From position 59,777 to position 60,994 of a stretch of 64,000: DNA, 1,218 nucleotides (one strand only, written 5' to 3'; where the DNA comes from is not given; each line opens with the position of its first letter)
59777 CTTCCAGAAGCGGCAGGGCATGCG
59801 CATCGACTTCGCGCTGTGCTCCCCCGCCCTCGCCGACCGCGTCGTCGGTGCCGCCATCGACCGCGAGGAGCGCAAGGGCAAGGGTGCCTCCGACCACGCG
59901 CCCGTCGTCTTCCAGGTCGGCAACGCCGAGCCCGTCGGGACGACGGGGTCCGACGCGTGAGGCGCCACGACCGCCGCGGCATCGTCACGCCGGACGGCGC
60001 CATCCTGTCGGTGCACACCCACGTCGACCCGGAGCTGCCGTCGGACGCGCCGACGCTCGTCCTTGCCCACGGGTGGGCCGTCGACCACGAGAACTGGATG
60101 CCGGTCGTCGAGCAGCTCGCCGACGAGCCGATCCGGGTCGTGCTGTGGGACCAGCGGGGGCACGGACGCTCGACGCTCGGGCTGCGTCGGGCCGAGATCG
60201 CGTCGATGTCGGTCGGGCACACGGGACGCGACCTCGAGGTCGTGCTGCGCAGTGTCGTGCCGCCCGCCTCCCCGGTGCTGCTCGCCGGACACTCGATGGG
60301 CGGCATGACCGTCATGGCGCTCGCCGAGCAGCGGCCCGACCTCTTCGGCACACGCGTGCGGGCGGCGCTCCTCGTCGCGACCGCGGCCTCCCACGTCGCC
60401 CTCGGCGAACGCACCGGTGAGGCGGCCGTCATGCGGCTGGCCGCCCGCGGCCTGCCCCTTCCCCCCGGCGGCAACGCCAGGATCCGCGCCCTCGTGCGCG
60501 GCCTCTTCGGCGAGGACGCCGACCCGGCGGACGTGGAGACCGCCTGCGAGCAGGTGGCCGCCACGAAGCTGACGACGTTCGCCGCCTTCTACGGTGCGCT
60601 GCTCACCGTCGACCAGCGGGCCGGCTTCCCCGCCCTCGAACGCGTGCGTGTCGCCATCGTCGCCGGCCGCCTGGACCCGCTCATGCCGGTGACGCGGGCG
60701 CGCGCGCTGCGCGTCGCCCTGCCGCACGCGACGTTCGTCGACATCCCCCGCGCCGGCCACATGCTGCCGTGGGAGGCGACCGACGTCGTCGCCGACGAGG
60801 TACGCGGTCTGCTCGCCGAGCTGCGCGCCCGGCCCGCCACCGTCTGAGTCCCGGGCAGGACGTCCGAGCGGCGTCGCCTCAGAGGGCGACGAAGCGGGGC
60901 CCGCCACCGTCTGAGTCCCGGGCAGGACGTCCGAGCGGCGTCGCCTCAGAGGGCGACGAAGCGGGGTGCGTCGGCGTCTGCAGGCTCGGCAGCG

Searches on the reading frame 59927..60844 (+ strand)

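Call 49: search_protein_families(library=pfam, proteins=[window:59927-60844:+], max_evalue=0.001)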
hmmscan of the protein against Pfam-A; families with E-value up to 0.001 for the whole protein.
window:59927-60844:+ (306 aa): 6 families
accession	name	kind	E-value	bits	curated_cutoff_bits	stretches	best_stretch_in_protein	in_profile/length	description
PF00561.26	Abhydrolase_1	-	9.8e-22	78.2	25.8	1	42-284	1-244/245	alpha/beta hydrolase fold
PF12697.13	Abhydrolase_6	-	1.8e-19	71.7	26.3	1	44-290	1-216/217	Alpha/beta hydrolase family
PF12146.15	Hydrolase_4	-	1.1e-17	64.6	27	1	43-283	6-237/239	Serine aminopeptidase, S33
PF06821.19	Ser_hydrolase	-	1.9e-07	31.6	22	0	114-156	54-94/172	Serine hydrolase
PF00975.26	Thioesterase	-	1.1e-05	26.2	26.4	1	107-289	59-219/226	Thioesterase domain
PF00756.26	Esterase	-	0.00082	19.6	22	0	117-141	117-141/251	Putative esterase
